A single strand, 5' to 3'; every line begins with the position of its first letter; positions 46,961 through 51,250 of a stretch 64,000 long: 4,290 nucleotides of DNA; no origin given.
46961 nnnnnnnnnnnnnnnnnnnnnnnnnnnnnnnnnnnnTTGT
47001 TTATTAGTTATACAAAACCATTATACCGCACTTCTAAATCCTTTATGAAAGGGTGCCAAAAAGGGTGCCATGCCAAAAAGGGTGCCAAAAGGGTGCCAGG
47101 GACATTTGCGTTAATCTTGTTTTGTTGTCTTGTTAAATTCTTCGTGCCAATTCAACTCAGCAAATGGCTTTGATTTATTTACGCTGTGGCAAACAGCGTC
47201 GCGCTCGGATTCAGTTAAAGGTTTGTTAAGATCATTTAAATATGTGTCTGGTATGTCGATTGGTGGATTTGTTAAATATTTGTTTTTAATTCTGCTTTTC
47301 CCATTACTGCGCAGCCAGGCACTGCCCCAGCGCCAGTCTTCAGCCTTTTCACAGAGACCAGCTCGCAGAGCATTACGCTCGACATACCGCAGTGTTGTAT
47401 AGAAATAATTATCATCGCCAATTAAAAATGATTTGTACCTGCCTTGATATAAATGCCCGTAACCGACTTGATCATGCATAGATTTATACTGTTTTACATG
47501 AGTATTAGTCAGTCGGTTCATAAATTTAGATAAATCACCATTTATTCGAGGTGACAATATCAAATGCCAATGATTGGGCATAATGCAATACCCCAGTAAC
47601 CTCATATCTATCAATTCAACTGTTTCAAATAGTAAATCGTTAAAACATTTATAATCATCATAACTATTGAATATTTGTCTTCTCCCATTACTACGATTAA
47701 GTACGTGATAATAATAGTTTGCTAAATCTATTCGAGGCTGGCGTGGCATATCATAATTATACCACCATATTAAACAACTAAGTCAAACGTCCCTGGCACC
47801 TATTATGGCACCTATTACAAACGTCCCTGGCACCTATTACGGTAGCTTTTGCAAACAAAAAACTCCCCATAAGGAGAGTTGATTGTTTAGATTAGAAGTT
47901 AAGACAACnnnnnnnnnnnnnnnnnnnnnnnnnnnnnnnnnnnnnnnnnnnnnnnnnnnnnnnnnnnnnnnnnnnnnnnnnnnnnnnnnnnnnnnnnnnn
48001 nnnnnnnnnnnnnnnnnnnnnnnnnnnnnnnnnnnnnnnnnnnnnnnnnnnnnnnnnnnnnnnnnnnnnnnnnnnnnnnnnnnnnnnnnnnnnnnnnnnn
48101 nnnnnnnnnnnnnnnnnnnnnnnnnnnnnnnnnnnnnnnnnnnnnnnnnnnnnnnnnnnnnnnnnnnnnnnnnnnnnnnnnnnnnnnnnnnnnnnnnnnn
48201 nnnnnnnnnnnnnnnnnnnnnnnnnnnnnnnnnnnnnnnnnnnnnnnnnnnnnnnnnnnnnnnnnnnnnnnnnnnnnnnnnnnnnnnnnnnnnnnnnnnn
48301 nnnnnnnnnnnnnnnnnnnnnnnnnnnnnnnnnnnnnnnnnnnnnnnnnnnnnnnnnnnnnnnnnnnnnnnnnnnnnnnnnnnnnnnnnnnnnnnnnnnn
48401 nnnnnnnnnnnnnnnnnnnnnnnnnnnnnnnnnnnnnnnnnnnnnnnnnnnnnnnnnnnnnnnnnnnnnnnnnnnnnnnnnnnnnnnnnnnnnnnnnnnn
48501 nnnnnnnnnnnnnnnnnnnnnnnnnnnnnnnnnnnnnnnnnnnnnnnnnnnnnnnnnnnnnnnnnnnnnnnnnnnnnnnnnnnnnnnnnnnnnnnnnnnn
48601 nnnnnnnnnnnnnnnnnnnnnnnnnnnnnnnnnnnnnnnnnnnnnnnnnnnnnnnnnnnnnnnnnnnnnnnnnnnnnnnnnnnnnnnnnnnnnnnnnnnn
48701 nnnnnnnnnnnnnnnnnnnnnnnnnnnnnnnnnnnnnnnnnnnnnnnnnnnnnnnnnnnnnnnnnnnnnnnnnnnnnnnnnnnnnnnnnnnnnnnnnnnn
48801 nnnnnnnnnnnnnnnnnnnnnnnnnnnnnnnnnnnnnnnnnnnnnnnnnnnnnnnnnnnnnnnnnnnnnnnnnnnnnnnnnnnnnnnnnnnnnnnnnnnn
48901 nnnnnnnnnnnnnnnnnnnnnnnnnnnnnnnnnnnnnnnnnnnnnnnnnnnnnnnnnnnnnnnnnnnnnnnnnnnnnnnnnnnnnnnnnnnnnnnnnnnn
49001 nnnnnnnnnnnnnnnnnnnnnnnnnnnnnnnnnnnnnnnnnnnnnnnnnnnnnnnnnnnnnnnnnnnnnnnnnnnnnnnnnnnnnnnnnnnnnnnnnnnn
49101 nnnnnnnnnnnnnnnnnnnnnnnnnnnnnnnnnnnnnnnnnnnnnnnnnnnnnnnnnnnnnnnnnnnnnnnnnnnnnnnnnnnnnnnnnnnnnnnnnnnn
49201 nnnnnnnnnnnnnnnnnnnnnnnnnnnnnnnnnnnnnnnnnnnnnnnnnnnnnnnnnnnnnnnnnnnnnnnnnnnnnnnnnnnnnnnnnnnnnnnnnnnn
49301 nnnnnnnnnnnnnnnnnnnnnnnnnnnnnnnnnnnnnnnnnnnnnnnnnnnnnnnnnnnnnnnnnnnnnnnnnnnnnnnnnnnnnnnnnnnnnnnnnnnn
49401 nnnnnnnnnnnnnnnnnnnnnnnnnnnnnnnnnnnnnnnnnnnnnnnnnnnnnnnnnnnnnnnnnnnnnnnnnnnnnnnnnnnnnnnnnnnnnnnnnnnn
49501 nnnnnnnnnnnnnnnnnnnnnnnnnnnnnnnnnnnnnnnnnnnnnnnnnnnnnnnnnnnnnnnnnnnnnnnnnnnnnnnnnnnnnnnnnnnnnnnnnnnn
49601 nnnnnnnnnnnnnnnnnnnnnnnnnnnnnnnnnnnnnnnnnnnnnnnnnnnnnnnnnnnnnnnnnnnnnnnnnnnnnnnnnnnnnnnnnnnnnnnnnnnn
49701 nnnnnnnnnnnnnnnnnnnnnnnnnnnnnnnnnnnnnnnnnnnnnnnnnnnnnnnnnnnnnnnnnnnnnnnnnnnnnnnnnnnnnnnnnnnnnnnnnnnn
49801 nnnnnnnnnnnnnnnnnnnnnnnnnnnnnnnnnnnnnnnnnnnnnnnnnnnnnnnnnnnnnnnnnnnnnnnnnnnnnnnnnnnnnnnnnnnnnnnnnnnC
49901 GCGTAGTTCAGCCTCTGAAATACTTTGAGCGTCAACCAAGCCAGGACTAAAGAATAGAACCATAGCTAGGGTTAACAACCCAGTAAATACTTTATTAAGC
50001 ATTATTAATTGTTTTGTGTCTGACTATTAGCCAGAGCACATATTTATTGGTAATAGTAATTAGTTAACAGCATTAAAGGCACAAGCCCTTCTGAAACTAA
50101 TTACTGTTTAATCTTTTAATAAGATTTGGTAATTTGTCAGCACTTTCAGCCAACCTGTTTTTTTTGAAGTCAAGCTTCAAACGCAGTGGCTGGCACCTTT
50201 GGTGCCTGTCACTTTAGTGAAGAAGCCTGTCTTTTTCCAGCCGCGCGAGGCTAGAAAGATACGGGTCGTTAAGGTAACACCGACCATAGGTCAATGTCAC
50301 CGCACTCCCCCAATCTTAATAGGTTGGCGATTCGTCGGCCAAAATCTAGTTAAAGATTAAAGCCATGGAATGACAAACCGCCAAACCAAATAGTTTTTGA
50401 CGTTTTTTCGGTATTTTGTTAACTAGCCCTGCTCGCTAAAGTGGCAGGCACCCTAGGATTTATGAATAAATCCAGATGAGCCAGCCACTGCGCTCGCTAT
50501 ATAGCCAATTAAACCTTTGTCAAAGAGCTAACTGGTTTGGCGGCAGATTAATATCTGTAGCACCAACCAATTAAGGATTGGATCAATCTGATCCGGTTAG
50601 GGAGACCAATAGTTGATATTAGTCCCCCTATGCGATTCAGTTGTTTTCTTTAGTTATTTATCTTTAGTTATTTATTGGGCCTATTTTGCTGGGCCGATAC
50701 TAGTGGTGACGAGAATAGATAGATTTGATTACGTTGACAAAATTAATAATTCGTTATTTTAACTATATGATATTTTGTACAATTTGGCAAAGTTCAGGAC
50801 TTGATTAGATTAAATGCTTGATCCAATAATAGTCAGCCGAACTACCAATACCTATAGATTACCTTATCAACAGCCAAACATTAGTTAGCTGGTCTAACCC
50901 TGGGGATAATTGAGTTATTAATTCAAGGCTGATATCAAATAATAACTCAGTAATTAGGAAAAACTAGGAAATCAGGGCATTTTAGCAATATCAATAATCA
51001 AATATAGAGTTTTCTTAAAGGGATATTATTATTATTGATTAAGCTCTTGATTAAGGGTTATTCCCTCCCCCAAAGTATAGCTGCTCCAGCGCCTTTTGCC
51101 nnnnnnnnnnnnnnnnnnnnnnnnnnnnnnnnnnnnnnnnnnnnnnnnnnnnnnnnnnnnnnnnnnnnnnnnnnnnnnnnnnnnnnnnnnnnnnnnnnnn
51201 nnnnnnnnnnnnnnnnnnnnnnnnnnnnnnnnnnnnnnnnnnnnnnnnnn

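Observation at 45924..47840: REPtron: RAYT tyrosine transposase flanked by inverted REP-like repeats, plus a solo REP copy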

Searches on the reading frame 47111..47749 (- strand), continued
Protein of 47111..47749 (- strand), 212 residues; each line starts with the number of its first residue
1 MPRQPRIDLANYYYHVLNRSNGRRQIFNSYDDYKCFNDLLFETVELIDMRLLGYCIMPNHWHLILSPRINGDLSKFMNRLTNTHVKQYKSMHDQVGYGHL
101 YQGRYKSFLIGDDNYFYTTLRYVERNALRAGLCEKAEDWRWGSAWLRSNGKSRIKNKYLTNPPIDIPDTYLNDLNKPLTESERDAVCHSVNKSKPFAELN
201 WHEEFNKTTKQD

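Call 68: fold_search(model_id=the predicted structure, library=pdb)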
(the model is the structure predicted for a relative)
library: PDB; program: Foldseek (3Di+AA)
matches with E <= 10: 1240; with E <= 0.001: 30
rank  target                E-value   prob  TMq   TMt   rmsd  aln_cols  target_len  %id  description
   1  4er8_A                7.2e-08  1.00  0.54  0.68   5.9       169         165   14  Structure of the REP associates tyrosine transposase bound to a REP hairpin (released 2012-08-15)
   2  2xo6_D                4.8e-06  1.00  0.43  0.67   2.4       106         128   17  DEINOCOCCUS RADIODURANS ISDRA2 TRANSPOSASE Y132F MUTANT COMPLEXED WITH LEFT END RECOGNITION AND CLEAVAGE SITE (released 2010-10-13)
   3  2xo6_A                5.7e-06  1.00  0.43  0.65   2.2       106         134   18  DEINOCOCCUS RADIODURANS ISDRA2 TRANSPOSASE Y132F MUTANT COMPLEXED WITH LEFT END RECOGNITION AND CLEAVAGE SITE (released 2010-10-13)
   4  2xqc_D                5.7e-06  1.00  0.43  0.67   7.2       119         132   17  DEINOCOCCUS RADIODURANS ISDRA2 TRANSPOSASE COMPLEXED WITH LEFT END RECOGNITION AND CLEAVAGE SITE AND ZN (released 2010-10-13)
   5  2xma_B                6.8e-06  1.00  0.43  0.65   2.3       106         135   17  DEINOCOCCUS RADIODURANS ISDRA2 TRANSPOSASE RIGHT END DNA COMPLEX (released 2010-10-13)
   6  2xm3_C                8.2e-06  1.00  0.43  0.68   2.4       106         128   17  Deinococcus radiodurans ISDra2 Transposase Left end DNA complex (released 2010-10-13)
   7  2xma_E                8.7e-06  1.00  0.43  0.62   8.0       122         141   16  DEINOCOCCUS RADIODURANS ISDRA2 TRANSPOSASE RIGHT END DNA COMPLEX (released 2010-10-13)
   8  2xma_A                9.8e-06  1.00  0.43  0.64   7.8       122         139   16  DEINOCOCCUS RADIODURANS ISDRA2 TRANSPOSASE RIGHT END DNA COMPLEX (released 2010-10-13)
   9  2xm3_B                1.1e-05  1.00  0.43  0.68   2.2       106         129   18  Deinococcus radiodurans ISDra2 Transposase Left end DNA complex (released 2010-10-13)
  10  2xm3_A                1.2e-05  1.00  0.43  0.69   2.2       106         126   18  Deinococcus radiodurans ISDra2 Transposase Left end DNA complex (released 2010-10-13)
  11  2xm3_D                1.8e-05  1.00  0.43  0.68   2.2       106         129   18  Deinococcus radiodurans ISDra2 Transposase Left end DNA complex (released 2010-10-13)
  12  2ec2_A                4.4e-05  1.00  0.40  0.60   8.7       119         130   19  Crystal structure of transposase from Sulfolobus tokodaii (released 2007-02-27)
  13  2f4f_A                7.9e-05  1.00  0.41  0.64  12.2       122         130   17  Crystal structure of IS200 transposase (released 2005-12-13)
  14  2fyx_A                8.4e-05  1.00  0.43  0.66   7.9       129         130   17  Crystal structure of a putative transposase (dr_0177) from deinococcus radiodurans r1 at 1.90 A resolution (released 2006-02-21)
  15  2a6o_A                9.5e-05  1.00  0.41  0.55  13.0       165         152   10  Crystal Structure of the ISHp608 Transposase in Complex with Stem-loop DNA (released 2005-10-25)
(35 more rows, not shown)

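Call 70: find_homologous_proteins(query=L066:1872-2933:-, max_evalue=1e-50)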
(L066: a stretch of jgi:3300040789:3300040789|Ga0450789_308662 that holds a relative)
Query L066:1872-2933:- (353 aa): 8000 proteins with E <= 1e-50 among 8000 candidates; the best 120 are listed.
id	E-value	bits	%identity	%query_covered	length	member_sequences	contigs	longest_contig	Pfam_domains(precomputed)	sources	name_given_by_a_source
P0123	8.1e-201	684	100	90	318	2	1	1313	PF06745.20,PF08423.18,PF00154.28,PF21096.3,PF01637.25,PF27531.1,PF13481.13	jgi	jgi:recombination protein RecA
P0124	1.7e-192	657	87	95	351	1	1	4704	PF06745.20,PF08423.18,PF00154.28,PF21096.3,PF01637.25,PF27531.1,PF13481.13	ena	-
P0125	6.0e-192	655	88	96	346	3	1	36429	PF06745.20,PF08423.18,PF00154.28,PF21096.3,PF01637.25,PF27531.1,PF13481.13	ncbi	-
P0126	1.3e-191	654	89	97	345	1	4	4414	PF06745.20,PF08423.18,PF00154.28,PF21096.3,PF01637.25,PF27531.1,PF13481.13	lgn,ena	-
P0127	1.8e-191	653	88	97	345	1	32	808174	PF06745.20,PF08423.18,PF00154.28,PF21096.3,PF01637.25,PF27531.1,PF13481.13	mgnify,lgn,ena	mgnify:CR=1 FL=1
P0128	2.0e-191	653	88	96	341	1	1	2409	PF06745.20,PF08423.18,PF00154.28,PF21096.3,PF01637.25,PF27531.1,PF13481.13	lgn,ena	-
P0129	3.4e-184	629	83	98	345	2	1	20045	PF06745.20,PF08423.18,PF00154.28,PF21096.3,PF01637.25,PF27531.1,PF13481.13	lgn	-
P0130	9.9e-172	588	79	97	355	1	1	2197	PF06745.20,PF08423.18,PF00154.28,PF21096.3,PF01637.25,PF27531.1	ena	-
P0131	2.7e-164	564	76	96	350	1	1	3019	PF06745.20,PF08423.18,PF00154.28,PF21096.3,PF01637.25,PF27531.1,PF13481.13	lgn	-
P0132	1.4e-162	558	76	95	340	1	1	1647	PF06745.20,PF08423.18,PF00154.28,PF21096.3,PF01637.25,PF27531.1,PF13481.13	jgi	jgi:recombination protein RecA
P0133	5.1e-157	540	73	95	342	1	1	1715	PF06745.20,PF08423.18,PF00154.28,PF21096.3,PF01637.25,PF27531.1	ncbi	-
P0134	7.1e-157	540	71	96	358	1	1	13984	PF06745.20,PF08423.18,PF00154.28,PF21096.3,PF01637.25,PF27531.1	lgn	-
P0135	1.4e-155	535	72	96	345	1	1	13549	PF06745.20,PF08423.18,PF00154.28,PF21096.3,PF01637.25,PF27531.1,PF13481.13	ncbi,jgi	jgi:recombination protein RecA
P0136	2.9e-155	534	72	95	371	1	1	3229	PF06745.20,PF08423.18,PF00154.28,PF21096.3,PF01637.25,PF27531.1,PF13481.13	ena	-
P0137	3.6e-155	534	70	96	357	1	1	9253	PF06745.20,PF08423.18,PF00154.28,PF21096.3,PF01637.25,PF27531.1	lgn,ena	-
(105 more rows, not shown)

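Call 85: search_protein_families(library=pfam, proteins=[L204:1501-2361:+, L205:1501-2205:+, L206:1501-2202:+, P0064, P0047], max_evalue=0.01)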
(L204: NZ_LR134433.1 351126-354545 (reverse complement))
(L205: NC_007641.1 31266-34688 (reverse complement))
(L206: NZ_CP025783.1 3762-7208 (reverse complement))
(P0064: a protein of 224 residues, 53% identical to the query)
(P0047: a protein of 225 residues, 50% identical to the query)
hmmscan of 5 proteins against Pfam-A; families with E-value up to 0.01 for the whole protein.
L204:1501-2361:+ (287 aa): 6 families
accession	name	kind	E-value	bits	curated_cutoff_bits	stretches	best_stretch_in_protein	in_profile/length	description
PF01797.21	Y1_Tnp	-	2.4e-15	57.2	23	1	14-120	7-118/121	Transposase IS200 like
PF04552.19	Sigma54_DBD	-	0.00032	20.9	22.8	1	257-284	51-78/160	Sigma-54, DNA binding domain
PF08299.17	Bac_DnaA_C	-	0.00033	21.1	31.5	1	238-274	27-64/69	Bacterial dnaA protein helix-turn-helix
PF13936.12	HTH_38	-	0.00036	20.6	27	1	246-276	12-41/44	Helix-turn-helix domain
PF04545.22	Sigma70_r4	-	0.0036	17.2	24.1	1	245-277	11-42/50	Sigma-70, region 4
PF13384.12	HTH_23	-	0.0056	16.9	24.6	0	245-277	9-39/50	Homeodomain-like domain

L205:1501-2205:+ (235 aa): 1 family
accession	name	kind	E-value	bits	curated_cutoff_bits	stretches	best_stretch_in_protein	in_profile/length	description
PF01797.21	Y1_Tnp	-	1.1e-11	45.4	23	1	15-122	8-119/121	Transposase IS200 like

L206:1501-2202:+ (234 aa): 1 family
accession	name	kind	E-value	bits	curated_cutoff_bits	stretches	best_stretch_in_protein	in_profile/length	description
PF01797.21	Y1_Tnp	-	3.9e-12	46.8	23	1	14-122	7-119/121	Transposase IS200 like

P0064 (224 aa): 1 family
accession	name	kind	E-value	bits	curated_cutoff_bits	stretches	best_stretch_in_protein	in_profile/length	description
PF01797.21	Y1_Tnp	-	1e-16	61.6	23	1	12-126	5-121/121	Transposase IS200 like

P0047 (225 aa): 1 family
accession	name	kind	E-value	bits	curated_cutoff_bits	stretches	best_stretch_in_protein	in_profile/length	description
PF01797.21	Y1_Tnp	-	1.3e-17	64.5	23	1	10-126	3-121/121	Transposase IS200 like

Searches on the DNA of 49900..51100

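Call 49: search_rna_families(source=window, start=49900, end=51100, threshold=evalue, max_evalue=1)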
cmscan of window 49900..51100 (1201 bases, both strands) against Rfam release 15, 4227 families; matches with E-value up to 1: 2.
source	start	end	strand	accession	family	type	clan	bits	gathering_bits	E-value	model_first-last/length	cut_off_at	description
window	50576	50650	-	RF00947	mir-929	Gene; miRNA;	-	32.3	56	4.9e-05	1-74/74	no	mir-929 microRNA precursor family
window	50578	50651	+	RF00947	mir-929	Gene; miRNA;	-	23.8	56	0.017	1-74/74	no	mir-929 microRNA precursor family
